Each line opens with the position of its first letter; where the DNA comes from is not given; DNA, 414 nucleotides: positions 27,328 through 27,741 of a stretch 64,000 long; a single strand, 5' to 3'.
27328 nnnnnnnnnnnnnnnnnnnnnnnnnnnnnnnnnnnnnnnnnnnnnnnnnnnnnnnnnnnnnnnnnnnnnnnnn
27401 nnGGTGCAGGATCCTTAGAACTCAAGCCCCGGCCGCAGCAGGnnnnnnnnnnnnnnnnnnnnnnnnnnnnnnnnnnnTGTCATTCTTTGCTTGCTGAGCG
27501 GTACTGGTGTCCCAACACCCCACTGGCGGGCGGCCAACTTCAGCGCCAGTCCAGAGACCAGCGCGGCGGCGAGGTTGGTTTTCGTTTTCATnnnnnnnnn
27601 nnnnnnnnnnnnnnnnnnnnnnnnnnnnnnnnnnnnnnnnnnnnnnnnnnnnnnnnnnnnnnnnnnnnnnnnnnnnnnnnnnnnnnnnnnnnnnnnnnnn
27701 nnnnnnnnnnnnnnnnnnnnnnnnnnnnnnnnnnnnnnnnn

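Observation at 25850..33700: About 7.8-kb high-GC block (about 62% vs about 50%) encoding two Cys-type sulfatases, a secreted HAD hydrolase and a membrane protein: likely horizontally acquired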

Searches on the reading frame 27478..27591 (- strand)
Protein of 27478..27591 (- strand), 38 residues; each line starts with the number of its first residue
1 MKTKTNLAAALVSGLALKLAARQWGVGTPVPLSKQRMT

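Call 30: search_protein_families(library=pfam, proteins=[window:27478-27591:-], max_evalue=10)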
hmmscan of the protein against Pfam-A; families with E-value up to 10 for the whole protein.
seq(38 aa): 0 families
